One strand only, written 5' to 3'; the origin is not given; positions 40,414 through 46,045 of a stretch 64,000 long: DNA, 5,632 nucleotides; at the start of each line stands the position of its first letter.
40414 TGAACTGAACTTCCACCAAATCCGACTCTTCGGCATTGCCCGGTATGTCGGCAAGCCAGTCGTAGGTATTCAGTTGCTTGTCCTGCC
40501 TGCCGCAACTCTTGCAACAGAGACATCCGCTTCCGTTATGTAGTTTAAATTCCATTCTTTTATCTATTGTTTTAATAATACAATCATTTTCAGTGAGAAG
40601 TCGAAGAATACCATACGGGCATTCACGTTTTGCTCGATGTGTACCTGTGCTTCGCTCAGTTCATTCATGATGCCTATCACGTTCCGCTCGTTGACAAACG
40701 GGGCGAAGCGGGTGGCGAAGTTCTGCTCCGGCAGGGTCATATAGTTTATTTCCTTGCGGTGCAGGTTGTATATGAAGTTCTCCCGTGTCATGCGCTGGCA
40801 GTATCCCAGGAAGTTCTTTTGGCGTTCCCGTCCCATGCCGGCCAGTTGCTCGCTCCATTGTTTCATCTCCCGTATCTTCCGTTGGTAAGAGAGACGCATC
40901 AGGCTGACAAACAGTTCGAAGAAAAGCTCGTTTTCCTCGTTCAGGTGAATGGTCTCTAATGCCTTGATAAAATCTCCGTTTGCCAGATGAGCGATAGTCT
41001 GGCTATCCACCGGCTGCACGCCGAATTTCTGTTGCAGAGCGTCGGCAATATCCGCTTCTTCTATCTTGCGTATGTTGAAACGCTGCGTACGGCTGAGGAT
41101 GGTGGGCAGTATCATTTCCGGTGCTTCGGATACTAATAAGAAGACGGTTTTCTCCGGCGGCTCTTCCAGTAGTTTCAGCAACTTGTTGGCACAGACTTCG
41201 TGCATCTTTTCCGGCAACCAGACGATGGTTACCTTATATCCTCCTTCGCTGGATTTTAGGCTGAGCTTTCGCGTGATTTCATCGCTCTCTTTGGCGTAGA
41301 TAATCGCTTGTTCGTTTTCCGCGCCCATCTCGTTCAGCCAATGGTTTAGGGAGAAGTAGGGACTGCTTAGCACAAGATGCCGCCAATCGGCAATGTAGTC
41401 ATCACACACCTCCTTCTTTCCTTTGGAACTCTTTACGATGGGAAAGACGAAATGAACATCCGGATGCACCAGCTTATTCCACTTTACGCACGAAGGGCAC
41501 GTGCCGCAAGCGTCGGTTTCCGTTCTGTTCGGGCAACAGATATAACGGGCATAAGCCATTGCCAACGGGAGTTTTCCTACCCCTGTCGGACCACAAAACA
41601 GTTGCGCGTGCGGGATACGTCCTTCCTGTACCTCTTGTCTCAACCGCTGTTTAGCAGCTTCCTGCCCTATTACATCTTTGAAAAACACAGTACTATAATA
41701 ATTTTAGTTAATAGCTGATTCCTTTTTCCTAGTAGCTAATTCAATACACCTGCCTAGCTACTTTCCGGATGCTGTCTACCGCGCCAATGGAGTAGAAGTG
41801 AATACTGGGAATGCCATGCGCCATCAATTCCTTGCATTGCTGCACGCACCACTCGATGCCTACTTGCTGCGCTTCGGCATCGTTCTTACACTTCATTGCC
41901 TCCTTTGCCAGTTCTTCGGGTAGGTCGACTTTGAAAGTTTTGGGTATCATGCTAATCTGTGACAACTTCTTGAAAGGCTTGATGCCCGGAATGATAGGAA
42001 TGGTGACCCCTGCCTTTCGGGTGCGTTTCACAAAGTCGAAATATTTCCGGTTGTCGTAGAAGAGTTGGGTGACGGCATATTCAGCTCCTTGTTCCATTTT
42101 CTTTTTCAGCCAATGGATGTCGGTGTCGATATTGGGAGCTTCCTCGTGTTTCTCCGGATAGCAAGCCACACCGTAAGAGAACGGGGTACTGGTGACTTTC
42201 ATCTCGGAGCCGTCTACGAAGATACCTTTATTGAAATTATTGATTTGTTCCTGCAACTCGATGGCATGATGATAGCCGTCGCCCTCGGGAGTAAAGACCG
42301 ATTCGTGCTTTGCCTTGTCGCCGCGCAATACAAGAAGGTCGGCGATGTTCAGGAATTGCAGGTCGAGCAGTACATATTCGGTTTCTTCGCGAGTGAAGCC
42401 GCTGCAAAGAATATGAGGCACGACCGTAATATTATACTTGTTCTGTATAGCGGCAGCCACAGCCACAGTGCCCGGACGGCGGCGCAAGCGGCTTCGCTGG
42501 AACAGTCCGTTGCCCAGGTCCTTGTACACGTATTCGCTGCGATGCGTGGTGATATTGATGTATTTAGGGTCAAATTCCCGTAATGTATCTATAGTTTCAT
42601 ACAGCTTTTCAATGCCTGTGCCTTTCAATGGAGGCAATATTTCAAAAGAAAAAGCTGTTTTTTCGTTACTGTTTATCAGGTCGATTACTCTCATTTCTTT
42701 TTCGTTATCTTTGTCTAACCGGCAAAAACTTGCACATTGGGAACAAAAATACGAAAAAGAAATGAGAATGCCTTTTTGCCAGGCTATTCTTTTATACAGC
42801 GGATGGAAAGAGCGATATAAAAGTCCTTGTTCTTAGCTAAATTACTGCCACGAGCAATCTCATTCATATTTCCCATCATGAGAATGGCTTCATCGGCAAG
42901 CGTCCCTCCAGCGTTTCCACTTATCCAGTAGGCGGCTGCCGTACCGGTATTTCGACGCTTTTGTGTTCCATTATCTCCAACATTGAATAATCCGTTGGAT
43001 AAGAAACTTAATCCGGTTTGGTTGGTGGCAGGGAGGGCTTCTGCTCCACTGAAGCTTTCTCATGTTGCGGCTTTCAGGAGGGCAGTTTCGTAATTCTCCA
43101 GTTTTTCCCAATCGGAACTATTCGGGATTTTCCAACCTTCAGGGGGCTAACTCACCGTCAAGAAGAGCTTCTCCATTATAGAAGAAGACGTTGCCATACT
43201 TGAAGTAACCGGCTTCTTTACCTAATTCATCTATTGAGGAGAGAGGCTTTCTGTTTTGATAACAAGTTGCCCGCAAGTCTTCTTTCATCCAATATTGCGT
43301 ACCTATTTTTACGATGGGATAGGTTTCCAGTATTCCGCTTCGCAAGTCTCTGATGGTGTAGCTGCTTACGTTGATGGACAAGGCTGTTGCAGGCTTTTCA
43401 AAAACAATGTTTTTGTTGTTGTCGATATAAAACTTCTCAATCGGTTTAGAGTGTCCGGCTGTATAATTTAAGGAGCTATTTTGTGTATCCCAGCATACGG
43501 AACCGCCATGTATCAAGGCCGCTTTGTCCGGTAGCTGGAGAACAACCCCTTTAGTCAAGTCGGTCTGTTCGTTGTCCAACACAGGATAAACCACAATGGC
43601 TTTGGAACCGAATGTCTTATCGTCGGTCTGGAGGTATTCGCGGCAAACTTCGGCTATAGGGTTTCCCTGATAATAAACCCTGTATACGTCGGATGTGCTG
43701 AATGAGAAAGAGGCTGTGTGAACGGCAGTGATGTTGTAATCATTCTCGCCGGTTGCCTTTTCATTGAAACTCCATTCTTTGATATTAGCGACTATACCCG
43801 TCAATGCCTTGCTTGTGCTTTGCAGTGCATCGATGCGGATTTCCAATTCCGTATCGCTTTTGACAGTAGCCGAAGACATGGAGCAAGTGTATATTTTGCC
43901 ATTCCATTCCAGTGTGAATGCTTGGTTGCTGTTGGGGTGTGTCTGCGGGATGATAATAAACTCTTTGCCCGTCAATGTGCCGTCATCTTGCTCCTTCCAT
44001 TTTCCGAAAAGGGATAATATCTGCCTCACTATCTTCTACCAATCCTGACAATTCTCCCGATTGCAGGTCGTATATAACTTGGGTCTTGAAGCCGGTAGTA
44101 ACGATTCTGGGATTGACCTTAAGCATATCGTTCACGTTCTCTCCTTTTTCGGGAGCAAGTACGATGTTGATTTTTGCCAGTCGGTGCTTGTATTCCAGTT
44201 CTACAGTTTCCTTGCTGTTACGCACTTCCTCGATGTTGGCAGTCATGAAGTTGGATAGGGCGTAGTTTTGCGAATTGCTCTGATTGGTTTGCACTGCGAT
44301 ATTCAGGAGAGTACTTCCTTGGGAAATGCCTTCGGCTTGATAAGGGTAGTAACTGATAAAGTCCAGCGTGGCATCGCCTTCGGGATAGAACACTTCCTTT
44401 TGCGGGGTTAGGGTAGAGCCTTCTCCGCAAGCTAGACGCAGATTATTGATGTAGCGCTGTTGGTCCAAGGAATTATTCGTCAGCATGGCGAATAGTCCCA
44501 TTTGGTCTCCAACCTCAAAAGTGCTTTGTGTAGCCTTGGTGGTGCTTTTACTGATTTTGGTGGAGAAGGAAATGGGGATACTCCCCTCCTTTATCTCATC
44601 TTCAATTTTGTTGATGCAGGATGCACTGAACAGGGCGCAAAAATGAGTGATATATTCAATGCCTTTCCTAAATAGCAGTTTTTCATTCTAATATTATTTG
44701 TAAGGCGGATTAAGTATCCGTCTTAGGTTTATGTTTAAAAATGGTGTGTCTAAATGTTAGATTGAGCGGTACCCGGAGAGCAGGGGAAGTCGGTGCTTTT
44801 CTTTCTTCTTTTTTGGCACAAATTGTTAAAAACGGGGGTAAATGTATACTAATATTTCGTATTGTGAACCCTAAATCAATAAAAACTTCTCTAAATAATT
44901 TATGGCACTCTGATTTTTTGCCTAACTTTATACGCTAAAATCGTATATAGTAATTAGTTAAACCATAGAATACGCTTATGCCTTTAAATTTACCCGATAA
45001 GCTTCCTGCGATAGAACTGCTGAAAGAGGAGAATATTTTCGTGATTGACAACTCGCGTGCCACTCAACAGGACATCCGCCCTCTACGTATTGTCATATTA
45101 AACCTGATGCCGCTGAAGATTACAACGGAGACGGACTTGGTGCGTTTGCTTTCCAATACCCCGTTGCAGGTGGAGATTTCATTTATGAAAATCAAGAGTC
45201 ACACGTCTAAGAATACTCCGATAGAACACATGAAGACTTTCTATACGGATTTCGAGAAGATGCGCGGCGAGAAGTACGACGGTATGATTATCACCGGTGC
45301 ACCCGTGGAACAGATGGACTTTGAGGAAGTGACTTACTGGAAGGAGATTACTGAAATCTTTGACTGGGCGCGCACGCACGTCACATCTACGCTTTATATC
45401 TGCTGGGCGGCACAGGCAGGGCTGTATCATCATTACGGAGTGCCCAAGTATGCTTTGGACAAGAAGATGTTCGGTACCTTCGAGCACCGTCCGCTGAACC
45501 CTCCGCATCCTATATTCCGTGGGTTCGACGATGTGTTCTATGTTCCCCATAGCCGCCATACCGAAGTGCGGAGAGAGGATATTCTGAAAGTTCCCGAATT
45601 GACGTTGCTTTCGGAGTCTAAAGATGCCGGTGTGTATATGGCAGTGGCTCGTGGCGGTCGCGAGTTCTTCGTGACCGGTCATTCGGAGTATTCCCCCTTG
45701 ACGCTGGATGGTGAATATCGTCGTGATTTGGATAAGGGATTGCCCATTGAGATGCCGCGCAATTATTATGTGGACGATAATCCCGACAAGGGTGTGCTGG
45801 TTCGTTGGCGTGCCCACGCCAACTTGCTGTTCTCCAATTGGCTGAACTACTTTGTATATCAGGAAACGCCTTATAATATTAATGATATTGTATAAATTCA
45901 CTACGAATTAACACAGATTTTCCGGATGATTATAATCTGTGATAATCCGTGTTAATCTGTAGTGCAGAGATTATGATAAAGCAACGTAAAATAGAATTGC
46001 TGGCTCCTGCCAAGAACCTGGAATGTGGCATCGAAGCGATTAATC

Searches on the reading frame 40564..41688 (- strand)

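Call 42: search_protein_families(library=pfam, proteins=[window:40564-41688:-], max_evalue=0.00001)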
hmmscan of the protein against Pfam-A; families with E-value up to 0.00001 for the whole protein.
window:40564-41688:- (374 aa): 1 family
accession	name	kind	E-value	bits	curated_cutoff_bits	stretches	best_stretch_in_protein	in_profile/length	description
PF13177.12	DNA_pol3_delta2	-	7.7e-42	143.5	27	1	8-209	1-160/161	DNA polymerase III, delta subunit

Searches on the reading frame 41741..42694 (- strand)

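Call 42: search_protein_families(library=pfam, proteins=[window:41741-42694:-], max_evalue=0.00001)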
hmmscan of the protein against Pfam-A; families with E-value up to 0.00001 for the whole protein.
window:41741-42694:- (317 aa): 1 family
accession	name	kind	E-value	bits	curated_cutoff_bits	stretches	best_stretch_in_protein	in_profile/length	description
PF02219.23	MTHFR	-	1.2e-58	199.2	24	1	8-315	7-285/287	Methylenetetrahydrofolate reductase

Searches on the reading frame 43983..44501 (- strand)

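Call 43: search_protein_families(library=pfam, proteins=[window:43983-44501:-], max_evalue=0.00001)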
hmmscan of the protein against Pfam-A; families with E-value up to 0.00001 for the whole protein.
window:43983-44501:- (172 aa): 1 family
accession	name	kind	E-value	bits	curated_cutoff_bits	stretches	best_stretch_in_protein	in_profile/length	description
PF13149.12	Mfa_like_1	-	5.6e-29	102.3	27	1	1-162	14-175/246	Fimbrillin-like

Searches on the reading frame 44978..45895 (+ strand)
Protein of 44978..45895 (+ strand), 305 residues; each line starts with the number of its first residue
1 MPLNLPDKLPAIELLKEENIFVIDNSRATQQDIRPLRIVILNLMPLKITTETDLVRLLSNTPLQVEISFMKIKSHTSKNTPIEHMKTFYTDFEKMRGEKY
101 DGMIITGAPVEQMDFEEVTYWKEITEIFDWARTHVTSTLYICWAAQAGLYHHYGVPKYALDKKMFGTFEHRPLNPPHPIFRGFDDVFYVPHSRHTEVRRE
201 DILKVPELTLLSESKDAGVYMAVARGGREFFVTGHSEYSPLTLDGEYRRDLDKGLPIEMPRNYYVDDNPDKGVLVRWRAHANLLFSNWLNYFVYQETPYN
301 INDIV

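Call 42: search_protein_families(library=pfam, proteins=[window:44978-45895:+], max_evalue=0.00001)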
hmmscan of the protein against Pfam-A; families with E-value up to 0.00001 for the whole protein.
window:44978-45895:+ (305 aa): 1 family
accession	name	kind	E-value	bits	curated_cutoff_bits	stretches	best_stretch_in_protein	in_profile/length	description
PF04204.22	HTS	-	5.1e-138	459.5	27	1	2-299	1-298/298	Homoserine O-succinyltransferase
